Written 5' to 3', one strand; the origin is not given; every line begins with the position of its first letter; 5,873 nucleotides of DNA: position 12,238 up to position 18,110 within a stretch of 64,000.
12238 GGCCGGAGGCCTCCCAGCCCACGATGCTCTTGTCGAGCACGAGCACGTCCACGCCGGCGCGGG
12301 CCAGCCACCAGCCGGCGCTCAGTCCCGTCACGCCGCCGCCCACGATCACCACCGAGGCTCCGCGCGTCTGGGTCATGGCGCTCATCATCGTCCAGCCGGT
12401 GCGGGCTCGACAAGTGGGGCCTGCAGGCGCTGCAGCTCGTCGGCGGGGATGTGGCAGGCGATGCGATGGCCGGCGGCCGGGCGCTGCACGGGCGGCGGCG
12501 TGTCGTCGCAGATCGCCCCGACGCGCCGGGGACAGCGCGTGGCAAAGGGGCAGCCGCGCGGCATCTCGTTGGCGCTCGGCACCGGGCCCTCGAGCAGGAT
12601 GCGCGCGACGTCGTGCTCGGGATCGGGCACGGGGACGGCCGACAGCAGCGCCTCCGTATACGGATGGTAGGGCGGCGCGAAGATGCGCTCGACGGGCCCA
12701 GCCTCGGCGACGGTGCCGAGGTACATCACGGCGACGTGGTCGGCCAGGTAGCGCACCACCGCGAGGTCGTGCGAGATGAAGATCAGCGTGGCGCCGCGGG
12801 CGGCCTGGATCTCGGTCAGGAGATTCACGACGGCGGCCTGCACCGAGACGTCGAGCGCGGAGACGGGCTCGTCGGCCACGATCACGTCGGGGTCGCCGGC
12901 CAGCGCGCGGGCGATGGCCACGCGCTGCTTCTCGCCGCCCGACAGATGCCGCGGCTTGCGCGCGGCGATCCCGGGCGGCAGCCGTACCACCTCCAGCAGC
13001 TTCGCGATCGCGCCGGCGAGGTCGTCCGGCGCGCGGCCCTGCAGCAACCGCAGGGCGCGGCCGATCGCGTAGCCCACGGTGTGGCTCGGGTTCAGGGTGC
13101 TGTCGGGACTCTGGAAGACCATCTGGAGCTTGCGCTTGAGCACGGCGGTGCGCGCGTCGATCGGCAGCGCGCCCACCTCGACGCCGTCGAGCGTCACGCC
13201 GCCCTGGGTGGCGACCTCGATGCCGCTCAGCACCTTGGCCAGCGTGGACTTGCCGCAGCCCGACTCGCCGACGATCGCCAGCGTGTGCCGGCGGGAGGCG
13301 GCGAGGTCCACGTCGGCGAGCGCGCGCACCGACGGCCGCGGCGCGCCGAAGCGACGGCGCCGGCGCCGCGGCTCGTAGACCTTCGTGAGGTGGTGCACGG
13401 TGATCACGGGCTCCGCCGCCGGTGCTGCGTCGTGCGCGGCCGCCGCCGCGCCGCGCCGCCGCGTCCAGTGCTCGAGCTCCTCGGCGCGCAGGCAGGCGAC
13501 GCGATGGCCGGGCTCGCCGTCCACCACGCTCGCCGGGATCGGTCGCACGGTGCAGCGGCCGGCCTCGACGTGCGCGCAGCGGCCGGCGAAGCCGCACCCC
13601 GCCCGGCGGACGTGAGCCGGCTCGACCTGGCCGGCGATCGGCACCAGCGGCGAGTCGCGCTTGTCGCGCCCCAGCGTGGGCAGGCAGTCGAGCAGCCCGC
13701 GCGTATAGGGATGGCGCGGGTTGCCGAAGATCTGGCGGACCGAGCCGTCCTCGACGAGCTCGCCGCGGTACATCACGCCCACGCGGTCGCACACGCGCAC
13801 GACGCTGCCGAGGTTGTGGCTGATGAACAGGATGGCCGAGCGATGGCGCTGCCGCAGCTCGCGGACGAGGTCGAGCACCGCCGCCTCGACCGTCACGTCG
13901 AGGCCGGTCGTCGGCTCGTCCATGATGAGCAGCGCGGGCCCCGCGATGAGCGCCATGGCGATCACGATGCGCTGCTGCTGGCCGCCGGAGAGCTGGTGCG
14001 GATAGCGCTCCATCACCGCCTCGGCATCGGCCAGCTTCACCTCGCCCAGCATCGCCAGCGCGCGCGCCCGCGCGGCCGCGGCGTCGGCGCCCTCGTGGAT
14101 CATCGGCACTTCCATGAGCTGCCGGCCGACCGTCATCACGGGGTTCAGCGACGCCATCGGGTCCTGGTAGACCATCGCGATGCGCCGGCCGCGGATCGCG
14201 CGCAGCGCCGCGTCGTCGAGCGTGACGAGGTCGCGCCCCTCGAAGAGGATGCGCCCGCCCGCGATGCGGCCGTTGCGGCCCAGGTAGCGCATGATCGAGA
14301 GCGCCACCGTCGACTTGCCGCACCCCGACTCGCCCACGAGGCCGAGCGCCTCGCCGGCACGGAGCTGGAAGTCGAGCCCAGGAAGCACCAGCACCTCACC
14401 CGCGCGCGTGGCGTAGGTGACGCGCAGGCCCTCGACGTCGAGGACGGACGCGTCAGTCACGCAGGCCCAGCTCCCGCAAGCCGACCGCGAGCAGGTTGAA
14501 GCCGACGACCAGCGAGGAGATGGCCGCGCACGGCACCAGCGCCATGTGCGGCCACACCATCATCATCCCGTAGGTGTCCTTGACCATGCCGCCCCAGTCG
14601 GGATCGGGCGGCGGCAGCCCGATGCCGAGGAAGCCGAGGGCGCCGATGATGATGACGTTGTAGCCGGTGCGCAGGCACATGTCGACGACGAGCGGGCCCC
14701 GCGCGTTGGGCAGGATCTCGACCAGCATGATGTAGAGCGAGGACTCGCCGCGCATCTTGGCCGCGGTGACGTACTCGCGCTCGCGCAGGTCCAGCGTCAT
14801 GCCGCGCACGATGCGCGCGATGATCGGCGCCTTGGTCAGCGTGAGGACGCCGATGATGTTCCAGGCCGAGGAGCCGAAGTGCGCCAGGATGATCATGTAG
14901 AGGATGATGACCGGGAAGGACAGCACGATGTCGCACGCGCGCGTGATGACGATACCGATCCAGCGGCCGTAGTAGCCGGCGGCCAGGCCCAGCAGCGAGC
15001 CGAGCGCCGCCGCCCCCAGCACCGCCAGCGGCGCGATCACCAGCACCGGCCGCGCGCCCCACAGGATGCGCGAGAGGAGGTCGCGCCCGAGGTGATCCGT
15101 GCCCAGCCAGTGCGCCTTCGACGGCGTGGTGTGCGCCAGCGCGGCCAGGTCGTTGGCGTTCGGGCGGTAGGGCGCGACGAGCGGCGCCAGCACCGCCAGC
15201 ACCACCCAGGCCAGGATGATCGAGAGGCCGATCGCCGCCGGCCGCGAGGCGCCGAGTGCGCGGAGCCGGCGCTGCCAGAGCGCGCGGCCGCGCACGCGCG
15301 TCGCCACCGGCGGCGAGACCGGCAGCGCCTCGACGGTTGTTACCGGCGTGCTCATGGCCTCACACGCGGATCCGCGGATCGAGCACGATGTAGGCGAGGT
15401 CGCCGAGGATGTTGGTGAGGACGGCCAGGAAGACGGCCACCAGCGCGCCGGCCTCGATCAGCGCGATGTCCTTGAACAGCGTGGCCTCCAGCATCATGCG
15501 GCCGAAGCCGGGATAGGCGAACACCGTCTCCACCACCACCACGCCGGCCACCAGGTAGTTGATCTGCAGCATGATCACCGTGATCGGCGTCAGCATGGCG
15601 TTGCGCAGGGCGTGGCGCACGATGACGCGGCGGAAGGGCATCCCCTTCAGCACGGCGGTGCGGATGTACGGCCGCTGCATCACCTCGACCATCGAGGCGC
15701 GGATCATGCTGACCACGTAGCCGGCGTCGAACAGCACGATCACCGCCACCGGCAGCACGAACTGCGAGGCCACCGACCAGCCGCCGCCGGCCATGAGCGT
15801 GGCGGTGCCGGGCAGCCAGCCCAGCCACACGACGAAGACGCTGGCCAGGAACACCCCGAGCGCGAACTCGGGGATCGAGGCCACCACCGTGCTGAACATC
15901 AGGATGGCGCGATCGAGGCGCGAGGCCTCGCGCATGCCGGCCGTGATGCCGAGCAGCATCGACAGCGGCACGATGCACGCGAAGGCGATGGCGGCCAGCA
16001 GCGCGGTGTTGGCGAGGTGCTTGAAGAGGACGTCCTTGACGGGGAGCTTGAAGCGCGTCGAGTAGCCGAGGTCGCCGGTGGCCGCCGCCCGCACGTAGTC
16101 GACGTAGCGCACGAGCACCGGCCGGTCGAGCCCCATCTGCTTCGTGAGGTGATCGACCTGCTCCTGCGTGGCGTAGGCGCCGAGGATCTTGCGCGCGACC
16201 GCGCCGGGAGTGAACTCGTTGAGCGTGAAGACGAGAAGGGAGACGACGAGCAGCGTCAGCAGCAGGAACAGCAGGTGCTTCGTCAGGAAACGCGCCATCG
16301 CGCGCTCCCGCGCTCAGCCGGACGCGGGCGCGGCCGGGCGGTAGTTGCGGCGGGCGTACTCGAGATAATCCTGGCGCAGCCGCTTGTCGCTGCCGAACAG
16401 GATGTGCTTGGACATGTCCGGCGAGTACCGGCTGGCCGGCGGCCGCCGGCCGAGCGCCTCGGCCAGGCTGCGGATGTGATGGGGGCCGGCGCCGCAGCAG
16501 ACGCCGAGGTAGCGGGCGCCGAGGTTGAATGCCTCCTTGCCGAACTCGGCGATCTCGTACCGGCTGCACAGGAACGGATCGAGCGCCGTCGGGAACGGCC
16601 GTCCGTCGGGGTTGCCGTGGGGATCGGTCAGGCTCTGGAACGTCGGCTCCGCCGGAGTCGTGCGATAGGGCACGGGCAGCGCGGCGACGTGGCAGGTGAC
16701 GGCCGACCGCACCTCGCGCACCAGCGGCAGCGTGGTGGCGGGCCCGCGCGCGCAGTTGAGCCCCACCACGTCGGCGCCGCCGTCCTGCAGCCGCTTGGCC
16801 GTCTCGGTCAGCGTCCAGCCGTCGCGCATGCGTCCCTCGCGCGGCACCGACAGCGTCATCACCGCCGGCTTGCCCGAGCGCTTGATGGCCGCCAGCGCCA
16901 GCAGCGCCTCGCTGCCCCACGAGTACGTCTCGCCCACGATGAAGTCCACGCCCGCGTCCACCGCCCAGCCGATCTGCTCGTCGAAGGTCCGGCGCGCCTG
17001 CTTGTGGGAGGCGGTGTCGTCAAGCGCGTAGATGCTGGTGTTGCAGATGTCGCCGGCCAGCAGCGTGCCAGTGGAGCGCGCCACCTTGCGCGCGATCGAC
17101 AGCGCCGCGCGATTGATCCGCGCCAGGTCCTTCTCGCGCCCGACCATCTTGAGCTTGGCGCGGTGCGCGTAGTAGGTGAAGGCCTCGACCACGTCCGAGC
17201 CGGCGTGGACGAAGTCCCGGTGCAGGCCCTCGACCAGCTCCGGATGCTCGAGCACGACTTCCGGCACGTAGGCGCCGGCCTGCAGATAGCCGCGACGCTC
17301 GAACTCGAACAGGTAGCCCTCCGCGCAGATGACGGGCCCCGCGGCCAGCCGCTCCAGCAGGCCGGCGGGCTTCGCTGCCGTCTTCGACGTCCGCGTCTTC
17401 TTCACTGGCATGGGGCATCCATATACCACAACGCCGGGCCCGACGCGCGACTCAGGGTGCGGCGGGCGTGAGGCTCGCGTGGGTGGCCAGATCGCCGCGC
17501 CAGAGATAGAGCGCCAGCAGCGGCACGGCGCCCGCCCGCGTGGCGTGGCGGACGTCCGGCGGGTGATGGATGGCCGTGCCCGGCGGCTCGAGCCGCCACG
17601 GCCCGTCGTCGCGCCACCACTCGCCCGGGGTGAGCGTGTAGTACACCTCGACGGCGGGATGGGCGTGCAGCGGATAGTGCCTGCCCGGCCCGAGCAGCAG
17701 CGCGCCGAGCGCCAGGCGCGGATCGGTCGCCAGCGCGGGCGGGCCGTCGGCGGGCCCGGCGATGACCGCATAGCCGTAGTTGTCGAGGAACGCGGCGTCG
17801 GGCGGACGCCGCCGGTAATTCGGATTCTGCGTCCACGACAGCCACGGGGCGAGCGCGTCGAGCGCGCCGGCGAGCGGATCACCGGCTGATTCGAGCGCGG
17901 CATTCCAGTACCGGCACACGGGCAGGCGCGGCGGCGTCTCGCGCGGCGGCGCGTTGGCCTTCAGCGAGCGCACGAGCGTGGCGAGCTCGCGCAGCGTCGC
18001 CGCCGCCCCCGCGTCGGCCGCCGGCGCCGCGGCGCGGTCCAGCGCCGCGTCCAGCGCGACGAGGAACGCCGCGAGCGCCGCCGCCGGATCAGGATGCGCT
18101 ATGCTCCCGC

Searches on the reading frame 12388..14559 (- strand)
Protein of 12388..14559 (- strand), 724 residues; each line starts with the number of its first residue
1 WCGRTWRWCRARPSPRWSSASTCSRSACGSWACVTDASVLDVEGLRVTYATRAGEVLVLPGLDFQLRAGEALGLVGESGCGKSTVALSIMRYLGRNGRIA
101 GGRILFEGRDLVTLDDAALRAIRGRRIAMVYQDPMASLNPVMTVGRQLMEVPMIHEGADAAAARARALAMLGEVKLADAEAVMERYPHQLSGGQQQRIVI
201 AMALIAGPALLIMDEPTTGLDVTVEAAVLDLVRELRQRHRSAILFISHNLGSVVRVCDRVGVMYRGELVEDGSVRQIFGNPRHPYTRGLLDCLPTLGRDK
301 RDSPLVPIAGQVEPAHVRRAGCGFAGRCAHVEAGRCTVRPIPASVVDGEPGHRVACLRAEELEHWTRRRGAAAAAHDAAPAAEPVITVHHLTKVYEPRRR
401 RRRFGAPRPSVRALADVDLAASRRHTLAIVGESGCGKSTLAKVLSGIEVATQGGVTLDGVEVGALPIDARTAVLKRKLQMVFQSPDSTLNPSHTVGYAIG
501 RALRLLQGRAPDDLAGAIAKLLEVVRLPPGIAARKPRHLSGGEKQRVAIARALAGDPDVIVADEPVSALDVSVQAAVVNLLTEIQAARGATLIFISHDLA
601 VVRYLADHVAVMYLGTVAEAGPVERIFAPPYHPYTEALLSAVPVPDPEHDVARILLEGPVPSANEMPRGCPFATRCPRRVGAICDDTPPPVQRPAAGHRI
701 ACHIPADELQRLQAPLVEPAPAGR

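Call 50: search_protein_families(library=pfam, proteins=[window:12388-14559:-], max_evalue=0.001)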
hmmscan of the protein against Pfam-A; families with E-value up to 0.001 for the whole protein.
window:12388-14559:- (724 aa): 18 families
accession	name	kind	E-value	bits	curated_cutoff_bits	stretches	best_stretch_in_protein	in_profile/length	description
PF00005.33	ABC_tran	-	1.3e-57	194.7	25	2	61-218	3-137/137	ABC transporter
PF08352.17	oligo_HPY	-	6e-35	119.9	27.1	2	619-681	2-63/65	Oligopeptide/dipeptide transporter, C-terminal region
PF13304.12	AAA_21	-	2.1e-14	54.8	27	2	185-250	233-300/304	AAA domain, putative AbiEii toxin, Type IV TA system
PF02463.25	SMC_N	-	1.8e-09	37.8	40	0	74-262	29-211/220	RecF/RecN/SMC N terminal domain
PF13191.12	AAA_16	-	8.3e-06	26.8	32.6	0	70-155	25-86/167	AAA ATPase domain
PF13401.12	AAA_22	-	4.1e-05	24.4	27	0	424-468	5-33/130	AAA domain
PF20720.3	nSTAND3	-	4.1e-05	23.8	27.2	0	422-444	15-37/155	Novel STAND NTPase 3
PF03193.22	RsgA_GTPase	-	4.9e-05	23.7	30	0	423-448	105-130/174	RsgA GTPase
PF13555.12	AAA_29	-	6.7e-05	23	27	0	422-440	20-38/61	P-loop containing region of AAA domain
PF03215.21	Rad17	-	8.7e-05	23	23.8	0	419-449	40-70/186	Rad17 P-loop domain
PF01078.27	Mg_chelatase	-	0.00011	22.1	20.3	0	416-454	14-52/207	Magnesium chelatase, subunit ChlI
PF05729.18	NACHT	-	0.00018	21.8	26.7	0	425-444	1-20/167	NACHT domain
PF00485.24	PRK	-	0.00021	21.6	22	0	73-99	3-29/196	Phosphoribulokinase / Uridine kinase family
PF00910.28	RNA_helicase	-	0.00024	22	21.5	0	429-444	3-18/105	RNA helicase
PF00004.35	AAA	-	0.00046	21.1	21.2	0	74-96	3-25/131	ATPase family associated with various cellular activities (AAA)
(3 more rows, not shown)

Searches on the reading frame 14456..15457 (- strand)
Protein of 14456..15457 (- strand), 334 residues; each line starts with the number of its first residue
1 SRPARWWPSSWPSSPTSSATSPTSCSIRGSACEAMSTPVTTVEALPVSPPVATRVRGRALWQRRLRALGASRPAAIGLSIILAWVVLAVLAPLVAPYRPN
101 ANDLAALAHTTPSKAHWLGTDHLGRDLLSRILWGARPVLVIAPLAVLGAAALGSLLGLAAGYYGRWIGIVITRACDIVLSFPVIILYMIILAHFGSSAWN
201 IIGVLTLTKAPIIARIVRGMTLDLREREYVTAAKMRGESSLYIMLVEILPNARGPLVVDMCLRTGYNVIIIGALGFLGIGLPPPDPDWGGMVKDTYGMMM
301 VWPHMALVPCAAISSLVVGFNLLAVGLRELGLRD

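Call 50: search_protein_families(library=pfam, proteins=[window:14456-15457:-], max_evalue=0.001)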
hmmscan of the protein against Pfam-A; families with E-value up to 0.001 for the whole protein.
window:14456-15457:- (334 aa): 2 families
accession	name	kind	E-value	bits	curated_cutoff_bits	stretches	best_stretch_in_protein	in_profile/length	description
PF00528.27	BPD_transp_1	-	2.3e-23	83.3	26.4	1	153-324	1-171/184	Binding-protein-dependent transport system inner membrane component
PF12911.12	OppC_N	-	1.7e-07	31.5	23.9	1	60-106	2-48/53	N-terminal TM domain of oligopeptide transport permease C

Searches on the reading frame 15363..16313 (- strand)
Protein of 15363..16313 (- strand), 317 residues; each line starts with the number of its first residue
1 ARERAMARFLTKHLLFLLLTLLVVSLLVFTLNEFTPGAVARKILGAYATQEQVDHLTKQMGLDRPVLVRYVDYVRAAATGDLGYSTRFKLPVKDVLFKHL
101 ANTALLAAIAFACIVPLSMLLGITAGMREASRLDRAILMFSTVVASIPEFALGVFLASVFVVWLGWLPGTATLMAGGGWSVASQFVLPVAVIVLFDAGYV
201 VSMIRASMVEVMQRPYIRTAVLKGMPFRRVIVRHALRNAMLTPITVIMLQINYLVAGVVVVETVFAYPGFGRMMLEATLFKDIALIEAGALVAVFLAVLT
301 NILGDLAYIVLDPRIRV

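Call 51: search_protein_families(library=pfam, proteins=[window:15363-16313:-], max_evalue=0.001)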
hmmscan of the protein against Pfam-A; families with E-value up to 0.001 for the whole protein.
window:15363-16313:- (317 aa): 2 families
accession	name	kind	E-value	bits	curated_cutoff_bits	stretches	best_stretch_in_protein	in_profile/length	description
PF00528.27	BPD_transp_1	-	3.7e-32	112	26.4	1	119-316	2-183/184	Binding-protein-dependent transport system inner membrane component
PF19300.4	BPD_transp_1_N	-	2.3e-10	41.1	23.8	1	6-80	1-75/114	Binding-prot-dependent transport system membrane comp, N-term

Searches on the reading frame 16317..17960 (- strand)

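Call 51: search_protein_families(library=pfam, proteins=[window:16317-17960:-], max_evalue=0.001)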
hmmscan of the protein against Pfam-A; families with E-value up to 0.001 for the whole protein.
window:16317-17960:- (548 aa): 1 family
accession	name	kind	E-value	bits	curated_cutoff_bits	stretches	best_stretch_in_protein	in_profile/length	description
PF02574.22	S-methyl_trans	-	2.1e-40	139.8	22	1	234-503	25-283/283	Homocysteine S-methyltransferase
